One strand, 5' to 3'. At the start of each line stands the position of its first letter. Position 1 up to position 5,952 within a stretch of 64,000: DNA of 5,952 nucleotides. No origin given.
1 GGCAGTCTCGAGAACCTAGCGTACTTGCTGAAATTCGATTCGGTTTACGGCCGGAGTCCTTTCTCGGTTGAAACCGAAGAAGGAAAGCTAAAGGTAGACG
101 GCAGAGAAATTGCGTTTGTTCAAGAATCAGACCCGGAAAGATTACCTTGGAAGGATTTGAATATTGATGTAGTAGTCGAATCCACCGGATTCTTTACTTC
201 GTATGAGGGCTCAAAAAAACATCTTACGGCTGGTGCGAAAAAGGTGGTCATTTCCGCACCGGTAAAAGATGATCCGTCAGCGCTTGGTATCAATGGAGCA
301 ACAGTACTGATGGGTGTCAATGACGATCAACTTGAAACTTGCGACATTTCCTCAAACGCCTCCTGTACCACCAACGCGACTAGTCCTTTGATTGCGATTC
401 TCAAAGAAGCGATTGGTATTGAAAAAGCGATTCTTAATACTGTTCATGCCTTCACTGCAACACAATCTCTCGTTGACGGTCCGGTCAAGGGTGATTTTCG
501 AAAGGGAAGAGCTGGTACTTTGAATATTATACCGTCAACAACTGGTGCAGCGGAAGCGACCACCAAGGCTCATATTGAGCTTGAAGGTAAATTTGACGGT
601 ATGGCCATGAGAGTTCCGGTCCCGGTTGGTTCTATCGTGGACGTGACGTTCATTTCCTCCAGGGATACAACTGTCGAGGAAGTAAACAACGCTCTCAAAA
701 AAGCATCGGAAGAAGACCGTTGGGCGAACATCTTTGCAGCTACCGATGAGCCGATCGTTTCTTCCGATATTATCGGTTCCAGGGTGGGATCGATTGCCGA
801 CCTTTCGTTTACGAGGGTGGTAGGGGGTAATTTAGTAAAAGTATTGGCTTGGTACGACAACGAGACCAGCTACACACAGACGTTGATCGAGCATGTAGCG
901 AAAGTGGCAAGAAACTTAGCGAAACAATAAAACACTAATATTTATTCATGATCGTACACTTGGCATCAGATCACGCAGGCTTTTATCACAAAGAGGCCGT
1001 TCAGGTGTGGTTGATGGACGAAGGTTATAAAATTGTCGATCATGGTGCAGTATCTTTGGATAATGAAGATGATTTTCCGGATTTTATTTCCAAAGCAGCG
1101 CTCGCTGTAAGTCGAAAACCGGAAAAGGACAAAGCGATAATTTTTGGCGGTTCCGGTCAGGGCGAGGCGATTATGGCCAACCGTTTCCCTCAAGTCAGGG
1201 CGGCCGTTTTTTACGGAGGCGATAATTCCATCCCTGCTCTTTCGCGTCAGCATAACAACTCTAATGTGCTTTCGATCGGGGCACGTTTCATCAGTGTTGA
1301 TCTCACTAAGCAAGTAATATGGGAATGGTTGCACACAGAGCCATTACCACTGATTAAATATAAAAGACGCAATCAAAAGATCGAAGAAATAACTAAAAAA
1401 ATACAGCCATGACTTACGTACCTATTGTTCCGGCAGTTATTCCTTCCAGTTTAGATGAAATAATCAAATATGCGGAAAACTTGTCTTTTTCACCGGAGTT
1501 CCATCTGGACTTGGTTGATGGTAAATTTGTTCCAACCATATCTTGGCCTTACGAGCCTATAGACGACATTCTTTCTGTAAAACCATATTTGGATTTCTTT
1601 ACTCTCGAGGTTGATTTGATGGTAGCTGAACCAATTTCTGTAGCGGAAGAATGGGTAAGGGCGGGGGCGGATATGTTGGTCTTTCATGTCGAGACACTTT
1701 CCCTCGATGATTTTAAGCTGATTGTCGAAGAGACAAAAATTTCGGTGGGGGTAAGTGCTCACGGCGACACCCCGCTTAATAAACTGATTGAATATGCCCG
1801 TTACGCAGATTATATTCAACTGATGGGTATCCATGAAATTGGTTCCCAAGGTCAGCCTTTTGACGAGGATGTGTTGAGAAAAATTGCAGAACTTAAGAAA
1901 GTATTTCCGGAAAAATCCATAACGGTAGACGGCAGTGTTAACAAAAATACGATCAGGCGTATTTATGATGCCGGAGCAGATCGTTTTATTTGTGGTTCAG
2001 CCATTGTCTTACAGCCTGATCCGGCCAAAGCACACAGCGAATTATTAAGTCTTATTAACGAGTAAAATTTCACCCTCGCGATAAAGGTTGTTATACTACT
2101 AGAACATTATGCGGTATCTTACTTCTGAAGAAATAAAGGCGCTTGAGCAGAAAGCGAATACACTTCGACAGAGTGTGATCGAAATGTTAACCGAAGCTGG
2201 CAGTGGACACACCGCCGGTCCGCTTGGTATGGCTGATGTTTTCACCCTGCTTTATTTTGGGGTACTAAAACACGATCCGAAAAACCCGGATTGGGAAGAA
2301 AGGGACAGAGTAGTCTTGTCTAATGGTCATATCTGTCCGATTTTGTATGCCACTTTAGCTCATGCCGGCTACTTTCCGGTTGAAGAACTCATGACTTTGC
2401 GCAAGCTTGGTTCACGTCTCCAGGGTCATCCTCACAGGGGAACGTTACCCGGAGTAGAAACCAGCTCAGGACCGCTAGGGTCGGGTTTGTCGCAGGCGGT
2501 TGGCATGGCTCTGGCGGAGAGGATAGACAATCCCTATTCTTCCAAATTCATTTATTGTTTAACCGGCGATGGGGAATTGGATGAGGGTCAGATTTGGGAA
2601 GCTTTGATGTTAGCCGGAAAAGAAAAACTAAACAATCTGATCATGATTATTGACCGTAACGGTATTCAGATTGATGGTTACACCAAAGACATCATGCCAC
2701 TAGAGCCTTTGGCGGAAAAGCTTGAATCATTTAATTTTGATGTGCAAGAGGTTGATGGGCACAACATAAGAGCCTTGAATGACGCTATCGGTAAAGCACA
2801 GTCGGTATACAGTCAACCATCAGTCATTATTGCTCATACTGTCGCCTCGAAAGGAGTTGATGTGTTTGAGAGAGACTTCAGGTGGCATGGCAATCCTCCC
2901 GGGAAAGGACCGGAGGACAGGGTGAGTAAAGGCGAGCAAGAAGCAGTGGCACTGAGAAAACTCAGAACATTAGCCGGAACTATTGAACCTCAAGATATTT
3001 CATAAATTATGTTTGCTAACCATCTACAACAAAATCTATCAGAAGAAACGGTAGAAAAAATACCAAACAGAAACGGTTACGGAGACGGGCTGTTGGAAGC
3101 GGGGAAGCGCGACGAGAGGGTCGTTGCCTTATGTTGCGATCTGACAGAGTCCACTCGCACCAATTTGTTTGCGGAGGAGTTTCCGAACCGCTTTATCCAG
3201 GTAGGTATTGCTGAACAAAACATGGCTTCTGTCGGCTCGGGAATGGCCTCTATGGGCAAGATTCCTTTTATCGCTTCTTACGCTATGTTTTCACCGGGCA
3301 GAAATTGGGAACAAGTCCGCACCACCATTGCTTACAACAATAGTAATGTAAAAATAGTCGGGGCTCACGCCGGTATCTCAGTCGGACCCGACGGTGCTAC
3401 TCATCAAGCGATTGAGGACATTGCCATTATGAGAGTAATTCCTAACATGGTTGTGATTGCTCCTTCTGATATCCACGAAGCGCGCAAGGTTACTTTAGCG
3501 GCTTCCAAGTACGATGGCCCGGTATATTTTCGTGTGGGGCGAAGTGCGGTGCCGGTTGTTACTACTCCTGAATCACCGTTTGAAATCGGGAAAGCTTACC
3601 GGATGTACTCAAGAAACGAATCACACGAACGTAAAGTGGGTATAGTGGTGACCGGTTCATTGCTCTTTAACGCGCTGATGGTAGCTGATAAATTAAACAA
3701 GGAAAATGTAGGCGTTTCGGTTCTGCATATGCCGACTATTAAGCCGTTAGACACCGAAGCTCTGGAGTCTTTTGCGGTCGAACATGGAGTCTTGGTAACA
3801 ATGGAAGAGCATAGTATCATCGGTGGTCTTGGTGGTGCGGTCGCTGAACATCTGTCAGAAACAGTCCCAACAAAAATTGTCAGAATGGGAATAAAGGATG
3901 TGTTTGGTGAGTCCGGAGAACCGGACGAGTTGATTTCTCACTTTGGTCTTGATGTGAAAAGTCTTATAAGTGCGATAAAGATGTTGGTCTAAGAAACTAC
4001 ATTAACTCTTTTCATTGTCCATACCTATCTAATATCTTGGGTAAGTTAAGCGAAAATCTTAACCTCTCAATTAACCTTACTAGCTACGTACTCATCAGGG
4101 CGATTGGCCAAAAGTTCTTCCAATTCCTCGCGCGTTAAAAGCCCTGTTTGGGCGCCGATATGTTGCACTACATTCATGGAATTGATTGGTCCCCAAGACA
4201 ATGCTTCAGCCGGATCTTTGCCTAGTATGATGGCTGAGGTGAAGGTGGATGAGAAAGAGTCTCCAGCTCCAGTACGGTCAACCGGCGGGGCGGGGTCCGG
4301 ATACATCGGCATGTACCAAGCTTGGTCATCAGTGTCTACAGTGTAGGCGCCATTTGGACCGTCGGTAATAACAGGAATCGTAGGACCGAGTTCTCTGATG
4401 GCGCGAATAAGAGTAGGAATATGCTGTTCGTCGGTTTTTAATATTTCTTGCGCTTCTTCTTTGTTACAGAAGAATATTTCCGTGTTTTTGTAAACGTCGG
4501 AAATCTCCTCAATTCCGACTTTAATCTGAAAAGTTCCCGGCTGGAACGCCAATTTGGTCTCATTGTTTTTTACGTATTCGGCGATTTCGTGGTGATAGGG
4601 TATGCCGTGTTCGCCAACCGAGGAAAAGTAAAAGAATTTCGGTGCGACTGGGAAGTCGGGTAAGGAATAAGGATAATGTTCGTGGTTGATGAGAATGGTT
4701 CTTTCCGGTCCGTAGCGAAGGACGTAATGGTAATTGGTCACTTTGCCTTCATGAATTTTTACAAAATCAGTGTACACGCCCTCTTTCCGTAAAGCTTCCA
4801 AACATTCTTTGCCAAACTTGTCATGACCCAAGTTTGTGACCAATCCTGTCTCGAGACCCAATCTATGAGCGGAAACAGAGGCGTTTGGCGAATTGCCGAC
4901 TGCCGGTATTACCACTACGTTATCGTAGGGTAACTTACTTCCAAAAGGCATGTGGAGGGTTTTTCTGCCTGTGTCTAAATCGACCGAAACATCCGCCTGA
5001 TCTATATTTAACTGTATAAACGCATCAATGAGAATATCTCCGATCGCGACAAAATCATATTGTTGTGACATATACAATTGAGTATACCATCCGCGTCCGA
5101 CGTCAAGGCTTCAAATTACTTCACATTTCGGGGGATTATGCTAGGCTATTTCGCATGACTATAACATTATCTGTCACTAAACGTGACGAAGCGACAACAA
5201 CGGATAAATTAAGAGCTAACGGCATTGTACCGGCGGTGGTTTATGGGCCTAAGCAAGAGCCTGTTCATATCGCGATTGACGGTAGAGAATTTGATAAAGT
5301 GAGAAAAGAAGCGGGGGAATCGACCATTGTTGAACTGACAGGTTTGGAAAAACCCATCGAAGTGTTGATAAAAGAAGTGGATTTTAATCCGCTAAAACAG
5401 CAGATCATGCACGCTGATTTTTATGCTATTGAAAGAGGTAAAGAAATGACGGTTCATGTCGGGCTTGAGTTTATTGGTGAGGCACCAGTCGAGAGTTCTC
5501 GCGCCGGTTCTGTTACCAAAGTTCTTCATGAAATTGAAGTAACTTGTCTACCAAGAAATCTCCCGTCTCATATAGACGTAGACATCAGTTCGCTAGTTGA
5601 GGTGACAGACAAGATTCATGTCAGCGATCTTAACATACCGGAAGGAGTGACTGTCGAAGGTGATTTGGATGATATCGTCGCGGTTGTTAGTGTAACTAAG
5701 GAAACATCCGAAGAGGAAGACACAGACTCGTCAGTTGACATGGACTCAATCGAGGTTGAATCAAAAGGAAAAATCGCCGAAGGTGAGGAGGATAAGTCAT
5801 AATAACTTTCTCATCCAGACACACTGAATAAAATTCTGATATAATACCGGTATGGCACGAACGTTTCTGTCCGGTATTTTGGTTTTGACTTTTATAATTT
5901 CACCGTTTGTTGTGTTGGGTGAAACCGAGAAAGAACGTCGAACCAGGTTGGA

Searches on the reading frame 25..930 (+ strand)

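Call 11: search_protein_families(library=pfam, proteins=[window:25-930:+], max_evalue=0.001)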
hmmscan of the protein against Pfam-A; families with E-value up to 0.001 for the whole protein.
window:25-930:+ (301 aa): 2 families
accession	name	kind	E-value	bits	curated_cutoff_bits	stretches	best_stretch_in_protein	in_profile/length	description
PF02800.25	Gp_dh_C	-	5.9e-49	166.1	24.4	1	121-277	3-158/158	Glyceraldehyde 3-phosphate dehydrogenase, C-terminal domain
PF00044.30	Gp_dh_N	-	1.7e-17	64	31.7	1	1-59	42-100/101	Glyceraldehyde 3-phosphate dehydrogenase, NAD binding domain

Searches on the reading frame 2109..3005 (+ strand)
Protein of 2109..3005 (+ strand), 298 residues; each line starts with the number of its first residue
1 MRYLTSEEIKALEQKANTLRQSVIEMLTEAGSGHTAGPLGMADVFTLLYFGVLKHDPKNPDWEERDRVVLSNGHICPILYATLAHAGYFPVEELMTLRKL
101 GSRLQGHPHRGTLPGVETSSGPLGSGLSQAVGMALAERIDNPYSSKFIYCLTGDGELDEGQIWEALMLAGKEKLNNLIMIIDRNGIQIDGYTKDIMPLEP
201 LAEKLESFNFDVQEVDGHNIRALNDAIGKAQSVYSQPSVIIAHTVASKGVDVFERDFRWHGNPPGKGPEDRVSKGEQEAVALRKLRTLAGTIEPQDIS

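Call 11: search_protein_families(library=pfam, proteins=[window:2109-3005:+], max_evalue=0.001)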
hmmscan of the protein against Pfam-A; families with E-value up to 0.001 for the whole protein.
window:2109-3005:+ (298 aa): 3 families
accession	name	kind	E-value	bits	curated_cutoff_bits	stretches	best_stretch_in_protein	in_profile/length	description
PF00456.26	Transketolase_N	-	1.3e-61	208.9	22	1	14-265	4-264/334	Transketolase, thiamine diphosphate binding domain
PF13292.11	DXP_synthase_N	-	3.4e-11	43.4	21.2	1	8-188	14-175/274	1-deoxy-D-xylulose-5-phosphate synthase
PF00676.26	E1_dh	-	3.4e-06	26.7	22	1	100-232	81-209/300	Dehydrogenase E1 component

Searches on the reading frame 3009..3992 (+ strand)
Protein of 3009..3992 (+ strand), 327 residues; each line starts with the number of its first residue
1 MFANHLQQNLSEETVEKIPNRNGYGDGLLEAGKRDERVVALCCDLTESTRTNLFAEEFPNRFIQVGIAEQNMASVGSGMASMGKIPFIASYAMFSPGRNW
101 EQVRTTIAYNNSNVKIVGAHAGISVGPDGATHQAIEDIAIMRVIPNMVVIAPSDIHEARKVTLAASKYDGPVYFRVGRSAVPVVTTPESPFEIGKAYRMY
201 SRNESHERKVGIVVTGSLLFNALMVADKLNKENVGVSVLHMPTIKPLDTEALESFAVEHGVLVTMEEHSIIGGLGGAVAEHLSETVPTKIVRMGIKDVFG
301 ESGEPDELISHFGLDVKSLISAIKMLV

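Call 11: search_protein_families(library=pfam, proteins=[window:3009-3992:+], max_evalue=0.001)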
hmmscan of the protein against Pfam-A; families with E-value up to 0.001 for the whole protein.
window:3009-3992:+ (327 aa): 3 families
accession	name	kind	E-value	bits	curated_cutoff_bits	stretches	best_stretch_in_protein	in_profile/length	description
PF02779.29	Transket_pyr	-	2.7e-41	141.5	27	1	17-182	2-173/174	Transketolase, pyrimidine binding domain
PF02780.25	Transketolase_C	-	6.7e-27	94.3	25.9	1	205-318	7-123/124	Transketolase, C-terminal domain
PF22613.1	Transketolase_C_1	-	3.5e-06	27.6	27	1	202-315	5-113/113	Transketolase-like TK C-terminal domain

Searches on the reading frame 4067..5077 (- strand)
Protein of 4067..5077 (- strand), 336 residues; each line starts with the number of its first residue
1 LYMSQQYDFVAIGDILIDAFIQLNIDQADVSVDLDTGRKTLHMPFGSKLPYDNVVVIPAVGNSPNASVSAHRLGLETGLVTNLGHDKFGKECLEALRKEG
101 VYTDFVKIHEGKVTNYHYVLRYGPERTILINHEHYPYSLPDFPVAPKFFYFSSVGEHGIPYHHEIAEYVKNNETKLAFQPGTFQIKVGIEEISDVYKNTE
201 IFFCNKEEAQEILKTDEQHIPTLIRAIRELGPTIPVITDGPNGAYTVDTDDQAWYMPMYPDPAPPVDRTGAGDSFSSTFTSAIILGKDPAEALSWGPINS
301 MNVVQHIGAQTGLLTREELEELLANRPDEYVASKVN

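Call 11: search_protein_families(library=pfam, proteins=[window:4067-5077:-], max_evalue=0.001)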
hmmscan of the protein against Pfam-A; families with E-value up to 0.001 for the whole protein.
window:4067-5077:- (336 aa): 1 family
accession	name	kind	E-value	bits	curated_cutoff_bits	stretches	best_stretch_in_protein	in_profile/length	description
PF00294.29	PfkB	-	1.3e-31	110.5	25.8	1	61-314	37-300/302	pfkB family carbohydrate kinase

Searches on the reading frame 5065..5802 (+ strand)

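Call 11: search_protein_families(library=pfam, proteins=[window:5065-5802:+], max_evalue=0.001)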
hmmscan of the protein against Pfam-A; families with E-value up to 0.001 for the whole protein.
window:5065-5802:+ (245 aa): 2 families
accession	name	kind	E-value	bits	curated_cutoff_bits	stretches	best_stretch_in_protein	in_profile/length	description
PF01386.24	Ribosomal_L25p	-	4.7e-21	75.5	23.6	1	35-119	1-82/82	Ribosomal L25p family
PF14693.11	Ribosomal_TL5_C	-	8e-21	74.6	27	1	128-211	2-83/84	Ribosomal protein TL5, C-terminal domain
